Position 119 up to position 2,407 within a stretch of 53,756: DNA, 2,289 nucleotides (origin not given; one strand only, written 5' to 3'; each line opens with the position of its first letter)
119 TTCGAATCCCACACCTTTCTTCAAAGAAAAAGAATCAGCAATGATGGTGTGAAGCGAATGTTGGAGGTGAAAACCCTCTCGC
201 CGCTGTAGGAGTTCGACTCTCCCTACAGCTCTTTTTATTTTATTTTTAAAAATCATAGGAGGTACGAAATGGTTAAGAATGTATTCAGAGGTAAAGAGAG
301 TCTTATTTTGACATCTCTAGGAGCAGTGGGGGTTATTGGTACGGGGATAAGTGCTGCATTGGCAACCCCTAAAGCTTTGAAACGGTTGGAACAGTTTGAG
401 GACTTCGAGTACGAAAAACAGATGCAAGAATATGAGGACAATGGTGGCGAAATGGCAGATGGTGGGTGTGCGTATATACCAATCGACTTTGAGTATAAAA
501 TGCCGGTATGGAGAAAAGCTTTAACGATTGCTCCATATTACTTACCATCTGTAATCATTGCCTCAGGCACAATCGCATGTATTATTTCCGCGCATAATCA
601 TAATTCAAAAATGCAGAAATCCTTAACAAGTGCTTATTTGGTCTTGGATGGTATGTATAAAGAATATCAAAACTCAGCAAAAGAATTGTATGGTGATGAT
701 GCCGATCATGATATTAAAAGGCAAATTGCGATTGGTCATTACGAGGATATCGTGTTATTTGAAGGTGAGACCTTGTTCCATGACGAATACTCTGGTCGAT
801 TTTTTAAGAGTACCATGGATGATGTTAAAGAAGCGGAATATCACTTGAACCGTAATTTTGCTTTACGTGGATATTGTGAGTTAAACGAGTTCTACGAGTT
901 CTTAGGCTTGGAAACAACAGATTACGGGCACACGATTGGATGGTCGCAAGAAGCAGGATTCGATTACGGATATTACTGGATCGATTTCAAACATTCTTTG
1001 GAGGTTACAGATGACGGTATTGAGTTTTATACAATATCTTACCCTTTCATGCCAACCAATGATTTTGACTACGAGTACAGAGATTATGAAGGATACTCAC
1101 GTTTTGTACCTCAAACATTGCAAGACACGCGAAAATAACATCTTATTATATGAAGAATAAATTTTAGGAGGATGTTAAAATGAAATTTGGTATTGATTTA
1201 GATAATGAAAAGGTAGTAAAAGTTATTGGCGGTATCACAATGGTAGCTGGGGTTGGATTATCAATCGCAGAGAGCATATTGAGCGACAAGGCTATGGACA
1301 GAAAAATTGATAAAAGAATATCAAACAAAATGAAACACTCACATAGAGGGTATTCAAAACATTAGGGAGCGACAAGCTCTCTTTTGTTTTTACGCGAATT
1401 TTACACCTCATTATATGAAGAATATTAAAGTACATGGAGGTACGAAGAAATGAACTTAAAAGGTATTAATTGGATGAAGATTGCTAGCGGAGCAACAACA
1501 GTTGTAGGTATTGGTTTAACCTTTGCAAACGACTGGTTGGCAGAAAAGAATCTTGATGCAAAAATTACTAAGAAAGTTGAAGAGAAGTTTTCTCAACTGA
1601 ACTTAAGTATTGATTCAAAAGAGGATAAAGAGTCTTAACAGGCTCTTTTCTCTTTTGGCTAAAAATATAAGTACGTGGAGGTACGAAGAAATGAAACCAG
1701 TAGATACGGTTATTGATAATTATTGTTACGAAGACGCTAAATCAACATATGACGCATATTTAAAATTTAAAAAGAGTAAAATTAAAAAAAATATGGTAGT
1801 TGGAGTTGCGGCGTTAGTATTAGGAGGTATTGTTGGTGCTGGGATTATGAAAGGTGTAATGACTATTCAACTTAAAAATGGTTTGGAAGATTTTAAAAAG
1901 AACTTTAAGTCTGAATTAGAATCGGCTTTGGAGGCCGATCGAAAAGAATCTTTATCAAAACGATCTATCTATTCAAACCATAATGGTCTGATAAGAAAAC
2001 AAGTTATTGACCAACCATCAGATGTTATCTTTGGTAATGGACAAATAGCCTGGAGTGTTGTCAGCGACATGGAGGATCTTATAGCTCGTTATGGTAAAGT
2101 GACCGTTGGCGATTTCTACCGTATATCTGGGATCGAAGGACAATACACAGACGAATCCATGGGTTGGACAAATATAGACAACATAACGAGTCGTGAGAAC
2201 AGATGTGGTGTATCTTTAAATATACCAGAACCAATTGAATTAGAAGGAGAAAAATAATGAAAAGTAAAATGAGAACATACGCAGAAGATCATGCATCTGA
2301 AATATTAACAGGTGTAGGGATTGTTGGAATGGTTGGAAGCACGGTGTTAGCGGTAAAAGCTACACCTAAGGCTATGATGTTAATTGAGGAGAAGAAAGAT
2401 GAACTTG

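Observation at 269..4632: Duplicated two-gene module in the early region: three family-A membrane proteins and two family-B proteins in B-A tandem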

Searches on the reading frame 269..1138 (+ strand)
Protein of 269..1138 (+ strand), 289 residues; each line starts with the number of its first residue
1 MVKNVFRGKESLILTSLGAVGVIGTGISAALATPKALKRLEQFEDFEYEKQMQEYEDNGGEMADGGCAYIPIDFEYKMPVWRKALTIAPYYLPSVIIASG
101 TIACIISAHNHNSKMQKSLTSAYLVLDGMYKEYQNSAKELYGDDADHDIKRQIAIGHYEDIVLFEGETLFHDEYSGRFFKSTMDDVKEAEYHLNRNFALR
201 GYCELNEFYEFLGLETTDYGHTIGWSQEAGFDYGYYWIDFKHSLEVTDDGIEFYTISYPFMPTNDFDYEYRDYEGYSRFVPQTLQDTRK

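Call 3: search_protein_families(library=pfam, proteins=[window:269-1138:+], max_evalue=1)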
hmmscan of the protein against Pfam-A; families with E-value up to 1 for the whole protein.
window:269-1138:+ (289 aa): 1 family
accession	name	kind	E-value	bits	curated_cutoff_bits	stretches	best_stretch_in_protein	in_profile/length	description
PF19880.4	DUF6353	-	1.4e-53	182.4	25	1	13-266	9-252/253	Family of unknown function (DUF6353)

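Call 4: search_protein_families(library=phrogs, proteins=[window:269-1138:+], max_evalue=0.1)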
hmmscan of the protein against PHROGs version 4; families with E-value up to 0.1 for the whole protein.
window:269-1138:+ (289 aa): 2 families
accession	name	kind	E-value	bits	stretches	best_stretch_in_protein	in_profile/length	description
phrog_2152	-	unknown function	2.9e-51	175.4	1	13-267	23-270/273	-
phrog_19999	-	unknown function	0.0021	19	1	186-240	31-83/152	-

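Call 39: search_protein_families(library=ncbifam, proteins=[window:269-1138:+], max_evalue=0.1)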
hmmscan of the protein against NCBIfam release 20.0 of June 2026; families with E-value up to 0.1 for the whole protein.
window:269-1138:+ (289 aa): 0 families

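Call 40: search_protein_families(library=padloc, proteins=[window:269-1138:+], max_evalue=0.1)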
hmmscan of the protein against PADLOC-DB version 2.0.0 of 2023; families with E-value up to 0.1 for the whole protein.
window:269-1138:+ (289 aa): 0 families

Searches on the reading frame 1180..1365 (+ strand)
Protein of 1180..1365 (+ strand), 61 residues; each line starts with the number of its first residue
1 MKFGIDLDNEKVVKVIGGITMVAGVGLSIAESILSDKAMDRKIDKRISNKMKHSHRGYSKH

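Call 3: search_protein_families(library=pfam, proteins=[window:1180-1365:+], max_evalue=1)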
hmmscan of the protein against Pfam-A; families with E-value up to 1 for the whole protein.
window:1180-1365:+ (61 aa): 1 family
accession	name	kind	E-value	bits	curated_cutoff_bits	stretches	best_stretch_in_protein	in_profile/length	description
PF00416.27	Ribosomal_S13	-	0.056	14.3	31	1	4-43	4-41/128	Ribosomal protein S13/S18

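Call 4: search_protein_families(library=phrogs, proteins=[window:1180-1365:+], max_evalue=0.1)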
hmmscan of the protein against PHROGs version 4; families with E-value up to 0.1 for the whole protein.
window:1180-1365:+ (61 aa): 2 families
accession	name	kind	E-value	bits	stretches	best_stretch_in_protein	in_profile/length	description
phrog_19711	-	unknown function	3.1e-06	27.7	1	8-51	2-45/56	-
phrog_6936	-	unknown function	0.078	14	1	13-35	19-42/45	-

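Call 39: search_protein_families(library=ncbifam, proteins=[window:1180-1365:+], max_evalue=0.1)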
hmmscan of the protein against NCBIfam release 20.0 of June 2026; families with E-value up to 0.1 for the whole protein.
window:1180-1365:+ (61 aa): 3 families
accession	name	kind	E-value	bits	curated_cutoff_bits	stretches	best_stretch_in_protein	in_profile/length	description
TIGR03631.1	uS13_bact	equivalog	0.018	15.5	130.45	1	4-43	4-41/113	30S ribosomal protein S13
NF045714.1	sulf_resp_HmcC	equivalog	0.058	12.7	550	1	20-60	203-243/376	sulfate respiration complex protein HmcC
NF042414.1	CLC_0170_fam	subfamily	0.1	12.6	30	0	10-32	33-55/56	CLC_0170 family protein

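Call 40: search_protein_families(library=padloc, proteins=[window:1180-1365:+], max_evalue=0.1)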
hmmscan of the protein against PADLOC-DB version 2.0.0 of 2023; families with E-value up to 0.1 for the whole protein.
window:1180-1365:+ (61 aa): 1 family
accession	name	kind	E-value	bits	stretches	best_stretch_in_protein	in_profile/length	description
PDLC04082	SIR2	-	0.023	11.6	1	18-54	17-53/345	-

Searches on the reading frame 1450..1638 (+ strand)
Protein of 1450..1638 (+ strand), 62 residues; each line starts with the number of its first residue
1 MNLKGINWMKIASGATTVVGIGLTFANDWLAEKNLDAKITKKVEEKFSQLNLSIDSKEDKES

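Call 3: search_protein_families(library=pfam, proteins=[window:1450-1638:+], max_evalue=1)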
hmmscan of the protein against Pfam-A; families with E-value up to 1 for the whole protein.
window:1450-1638:+ (62 aa): 2 families
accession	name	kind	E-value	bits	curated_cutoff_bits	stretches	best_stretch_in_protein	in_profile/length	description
PF10720.14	DUF2515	-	0.0035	17.1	24.3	1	6-55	23-72/294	Protein of unknown function (DUF2515)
PF06932.16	DUF1283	-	0.03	14.9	25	1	27-59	22-54/83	Protein of unknown function (DUF1283)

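Call 4: search_protein_families(library=phrogs, proteins=[window:1450-1638:+], max_evalue=0.1)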
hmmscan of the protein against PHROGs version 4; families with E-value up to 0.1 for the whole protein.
window:1450-1638:+ (62 aa): 3 families
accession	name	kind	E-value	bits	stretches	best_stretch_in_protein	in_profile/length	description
phrog_19711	-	unknown function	5.2e-10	39.8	1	7-61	5-55/56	-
phrog_1009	-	unknown function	0.048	14.7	1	5-58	5-54/103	-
phrog_3240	-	unknown function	0.065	15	1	6-51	11-57/80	-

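Call 39: search_protein_families(library=ncbifam, proteins=[window:1450-1638:+], max_evalue=0.1)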
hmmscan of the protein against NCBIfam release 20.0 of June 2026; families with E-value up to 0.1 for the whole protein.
window:1450-1638:+ (62 aa): 2 families
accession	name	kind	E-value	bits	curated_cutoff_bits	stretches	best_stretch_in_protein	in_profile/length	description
NF010180.0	PRK13659.1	equivalog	0.076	13.2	129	1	27-59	53-85/114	DUF1283 family protein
NF003156.0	PRK04128.1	equivalog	0.079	12.9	285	1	29-60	100-131/231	1-(5-phosphoribosyl)-5-((5-phosphoribosylamino)methylideneamino)imidazole-4-carboxamide isomerase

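Call 40: search_protein_families(library=padloc, proteins=[window:1450-1638:+], max_evalue=0.1)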
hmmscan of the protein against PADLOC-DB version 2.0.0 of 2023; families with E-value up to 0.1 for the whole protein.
window:1450-1638:+ (62 aa): 0 families

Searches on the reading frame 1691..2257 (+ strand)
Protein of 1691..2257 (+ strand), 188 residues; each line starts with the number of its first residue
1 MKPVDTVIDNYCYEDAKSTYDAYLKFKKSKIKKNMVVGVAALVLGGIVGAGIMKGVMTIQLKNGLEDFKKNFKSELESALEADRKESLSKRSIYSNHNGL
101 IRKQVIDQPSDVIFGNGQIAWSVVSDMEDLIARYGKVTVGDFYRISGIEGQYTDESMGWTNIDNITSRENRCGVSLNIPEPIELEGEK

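Call 3: search_protein_families(library=pfam, proteins=[window:1691-2257:+], max_evalue=1)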
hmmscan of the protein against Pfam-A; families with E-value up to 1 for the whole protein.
window:1691-2257:+ (188 aa): 1 family
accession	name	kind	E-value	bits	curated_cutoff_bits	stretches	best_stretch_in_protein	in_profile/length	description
PF11833.13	CPP1-like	-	0.22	11.6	28.4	1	24-60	133-170/196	Protein CHAPERONE-LIKE PROTEIN OF POR1-like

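Call 4: search_protein_families(library=phrogs, proteins=[window:1691-2257:+], max_evalue=0.1)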
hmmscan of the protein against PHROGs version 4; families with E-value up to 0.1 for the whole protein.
window:1691-2257:+ (188 aa): 1 family
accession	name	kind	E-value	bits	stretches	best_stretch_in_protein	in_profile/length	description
phrog_4079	-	unknown function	3.9e-15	57.9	1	108-184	137-213/214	-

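Call 39: search_protein_families(library=ncbifam, proteins=[window:1691-2257:+], max_evalue=0.1)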
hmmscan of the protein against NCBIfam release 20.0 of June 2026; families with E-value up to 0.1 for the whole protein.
window:1691-2257:+ (188 aa): 2 families
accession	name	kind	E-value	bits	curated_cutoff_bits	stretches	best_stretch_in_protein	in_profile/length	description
NF010065.0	PRK13545.1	equivalog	0.0027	16.4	538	1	25-104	282-361/549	teichoic acids export protein ATP-binding subunit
TIGR00375.1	TIGR00375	hypoth_equivalog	0.099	12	326.6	0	42-86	297-341/374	TIGR00375 family protein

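Call 40: search_protein_families(library=padloc, proteins=[window:1691-2257:+], max_evalue=0.1)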
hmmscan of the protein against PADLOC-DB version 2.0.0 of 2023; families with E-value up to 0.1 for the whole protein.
window:1691-2257:+ (188 aa): 0 families

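Call 67: find_homologous_proteins(query=window:1691-2257:+, max_evalue=0.001)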
Query window:1691-2257:+ (188 aa): 1 proteins with E <= 0.001 among 216 candidates.
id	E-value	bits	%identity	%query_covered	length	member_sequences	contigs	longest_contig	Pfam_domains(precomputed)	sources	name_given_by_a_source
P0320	9.2e-119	412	100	100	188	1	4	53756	-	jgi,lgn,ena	-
